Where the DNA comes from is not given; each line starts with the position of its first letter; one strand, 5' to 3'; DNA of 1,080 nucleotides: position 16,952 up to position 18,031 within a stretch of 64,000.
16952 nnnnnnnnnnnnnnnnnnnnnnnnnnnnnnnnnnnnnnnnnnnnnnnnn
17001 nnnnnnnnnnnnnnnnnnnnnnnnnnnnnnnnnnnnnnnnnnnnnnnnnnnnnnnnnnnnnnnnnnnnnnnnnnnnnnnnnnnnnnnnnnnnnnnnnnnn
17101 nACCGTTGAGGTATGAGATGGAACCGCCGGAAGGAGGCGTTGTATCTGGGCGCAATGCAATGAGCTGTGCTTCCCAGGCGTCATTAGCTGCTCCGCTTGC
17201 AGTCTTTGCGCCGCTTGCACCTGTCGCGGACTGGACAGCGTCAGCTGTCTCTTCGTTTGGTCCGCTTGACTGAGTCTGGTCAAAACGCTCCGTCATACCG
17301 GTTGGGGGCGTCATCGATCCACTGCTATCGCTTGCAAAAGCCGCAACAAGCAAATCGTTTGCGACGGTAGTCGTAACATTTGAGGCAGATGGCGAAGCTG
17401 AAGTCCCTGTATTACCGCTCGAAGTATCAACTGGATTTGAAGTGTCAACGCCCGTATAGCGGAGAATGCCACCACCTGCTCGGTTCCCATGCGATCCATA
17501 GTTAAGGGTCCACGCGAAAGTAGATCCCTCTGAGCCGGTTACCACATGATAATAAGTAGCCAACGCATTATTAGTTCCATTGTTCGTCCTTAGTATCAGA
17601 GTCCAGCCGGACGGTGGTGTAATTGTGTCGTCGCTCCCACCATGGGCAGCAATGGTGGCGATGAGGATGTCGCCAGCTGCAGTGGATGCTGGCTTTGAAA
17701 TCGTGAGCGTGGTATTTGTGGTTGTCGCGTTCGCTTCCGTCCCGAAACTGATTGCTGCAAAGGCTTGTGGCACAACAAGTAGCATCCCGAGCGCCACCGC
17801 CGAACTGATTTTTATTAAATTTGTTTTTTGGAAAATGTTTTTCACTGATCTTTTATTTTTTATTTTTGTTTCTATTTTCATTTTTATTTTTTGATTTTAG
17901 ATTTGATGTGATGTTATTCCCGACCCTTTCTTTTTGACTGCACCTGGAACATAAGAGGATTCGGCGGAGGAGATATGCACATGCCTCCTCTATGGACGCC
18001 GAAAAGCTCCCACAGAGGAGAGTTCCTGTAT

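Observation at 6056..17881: Giant (3,941 aa) wall-anchored multidomain adhesin-like protein with an embedded NodB deacetylase domain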

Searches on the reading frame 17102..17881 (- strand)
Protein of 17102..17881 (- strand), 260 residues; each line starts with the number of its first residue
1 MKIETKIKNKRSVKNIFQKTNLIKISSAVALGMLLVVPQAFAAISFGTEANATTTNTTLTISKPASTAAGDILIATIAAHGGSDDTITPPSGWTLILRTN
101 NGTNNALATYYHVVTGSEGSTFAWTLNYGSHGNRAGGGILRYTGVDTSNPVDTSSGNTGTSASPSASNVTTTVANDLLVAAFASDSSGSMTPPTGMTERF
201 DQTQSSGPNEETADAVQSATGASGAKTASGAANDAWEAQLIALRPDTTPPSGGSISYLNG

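Call 29: search_protein_families(library=pfam, proteins=[window:17102-17881:-], max_evalue=1)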
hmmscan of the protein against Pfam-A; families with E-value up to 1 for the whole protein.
window:17102-17881:- (260 aa): 0 families

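Call 47: find_homologous_proteins(query=window:17102-17761:-, max_evalue=0.001)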
Query window:17102-17761:- (220 aa): 113 proteins with E <= 0.001 among 1345 candidates.
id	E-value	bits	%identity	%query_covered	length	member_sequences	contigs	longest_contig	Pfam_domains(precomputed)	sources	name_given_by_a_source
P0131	8.3e-38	148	37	85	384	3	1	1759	-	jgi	jgi:uncharacterized protein YbdZ (MbtH family)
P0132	2.2e-37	147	35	86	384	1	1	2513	-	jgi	-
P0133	1.9e-35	140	39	88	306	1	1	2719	-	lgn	-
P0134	1.0e-32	132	46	89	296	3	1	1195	-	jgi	jgi:hypothetical protein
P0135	1.9e-32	131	45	92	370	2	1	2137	-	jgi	jgi:hypothetical protein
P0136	8.8e-32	129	40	92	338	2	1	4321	-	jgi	jgi:hypothetical protein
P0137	9.4e-32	128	38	93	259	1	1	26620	PF17963.8,PF17892.8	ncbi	ncbi:MAG TPA: cadherin-like domain-containing protein, partial [Candidatus Limnocylindrales bacteriu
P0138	2.2e-31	127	43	95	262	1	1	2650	-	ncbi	-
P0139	1.5e-30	125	39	94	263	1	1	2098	-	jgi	jgi:hypothetical protein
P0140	1.9e-29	121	43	95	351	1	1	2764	-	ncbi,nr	ncbi:MAG: fibronectin type III domain-containing protein, partial [Actinomycetota bacterium]|nr:fibr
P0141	2.4e-29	121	42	75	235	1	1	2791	-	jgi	jgi:hypothetical protein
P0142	1.2e-28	118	46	75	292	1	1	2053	-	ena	-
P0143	2.2e-28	117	40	95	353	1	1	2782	-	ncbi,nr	ncbi:MAG: hypothetical protein M3R38_30405, partial [Actinomycetota bacterium]|nr:hypothetical prote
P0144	1.4e-27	115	42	86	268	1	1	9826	-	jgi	jgi:hypothetical protein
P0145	7.0e-27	113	42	85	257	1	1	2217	-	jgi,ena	-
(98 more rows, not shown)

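Call 62: predict_structure(alignment_id=A3)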
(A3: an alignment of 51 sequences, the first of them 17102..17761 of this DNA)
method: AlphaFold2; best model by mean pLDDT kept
length: 220 residues; sequences in the alignment: 51
mean_pLDDT: 94.7   pTM: 0.91
mean pLDDT of the five models: 94.7, 94.7, 94.3, 93.9, 93.8
residues with pLDDT >= 90: 186; 70-90: 34; 50-70: 0; < 50: 0
segments of 3 or more residues with pLDDT < 50: none
pLDDT, mean of each block of 10 residues (from residue 1): 94 96 98 97 89 98 92 96 93 93 98 98 98 98 94 98 92 98 98 96 94 76
secondary structure, 60 per line:
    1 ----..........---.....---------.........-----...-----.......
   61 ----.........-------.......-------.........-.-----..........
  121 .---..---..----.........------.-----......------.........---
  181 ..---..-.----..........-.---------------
elements in order: E5-14 E18-22 E32-40 E46-48 E54-60 E65-73 E81-87 E95-103 E111-121 E136-144 E157-162 E169-177 E194-203

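Call 66: fold_search(model_id=the predicted structure, library=pdb)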
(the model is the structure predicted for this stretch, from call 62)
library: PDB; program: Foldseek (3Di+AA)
matches with E <= 10: 629; with E <= 0.001: 0
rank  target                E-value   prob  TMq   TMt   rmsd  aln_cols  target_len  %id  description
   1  9eva_E                1.3e-02  0.28  0.23  0.11  17.6       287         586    8  3DFlex refinement of the CryoEM structure of DeCLIC nanodisc with 10mM calcium (released 2025-04-09)
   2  9eva_D                1.5e-02  0.41  0.28  0.12  18.6       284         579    9  3DFlex refinement of the CryoEM structure of DeCLIC nanodisc with 10mM calcium (released 2025-04-09)
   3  6tfj_B                2.0e-02  0.20  0.19  0.08  24.2       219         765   13  Vip3Aa protoxin structure (released 2020-08-12)
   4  4qaw_A                2.2e-02  0.41  0.28  0.13  18.2       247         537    9  Structure of modular Xyn30D from Paenibacillus barcinonensis (released 2014-10-08)
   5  8h2i_bD               3.2e-02  0.18  0.22  0.14  15.4       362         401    8  Near-atomic structure of five-fold averaged PBCV-1 capsid (released 2022-11-16)
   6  4qaw_B                3.5e-02  0.25  0.25  0.12  18.5       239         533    9  Structure of modular Xyn30D from Paenibacillus barcinonensis (released 2014-10-08)
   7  9eva_A                4.0e-02  0.20  0.25  0.11  17.7       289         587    8  3DFlex refinement of the CryoEM structure of DeCLIC nanodisc with 10mM calcium (released 2025-04-09)
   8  6qe7_C                5.6e-02  0.08  0.16  0.13  20.2       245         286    6  anti-sigma factor domain-containing protein (released 2019-06-12)
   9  1yll_C                5.9e-02  0.44  0.31  0.34  10.3       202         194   11  Crystal Structure of the Conserved Protein of Unknown Function PA5104 from Pseudomonas aeruginosa PAO1 (released 2005-03-01)
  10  6bo3_A                5.9e-02  0.12  0.19  0.21  20.5       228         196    9  Structure Determination of A223, a turret protein in Sulfolobus turreted icosahedral virus, using an iterative hybrid  (released 2018-11-21)
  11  6bqm                  5.9e-02  0.11  0.21  0.12  20.0       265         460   10  Secreted serine protease VesC from Vibrio cholerae (released 2018-11-28)
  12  6tfk_A                6.2e-02  0.13  0.18  0.08  24.3       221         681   13  Vip3Aa toxin structure (released 2020-08-12)
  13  9efg_A                6.6e-02  0.15  0.22  0.10  24.3       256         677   10  VIP3Cb1 Toxin structure (released 2025-06-18)
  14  6tfj_A                7.0e-02  0.13  0.19  0.08  24.3       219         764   12  Vip3Aa protoxin structure (released 2020-08-12)
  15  2y7l_A                8.3e-02  0.06  0.16  0.13  20.1       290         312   10  Structure of N-terminal domain of Candida albicans Als9-2 in complex with human fibrinogen gamma peptide (released 2011-10-05)
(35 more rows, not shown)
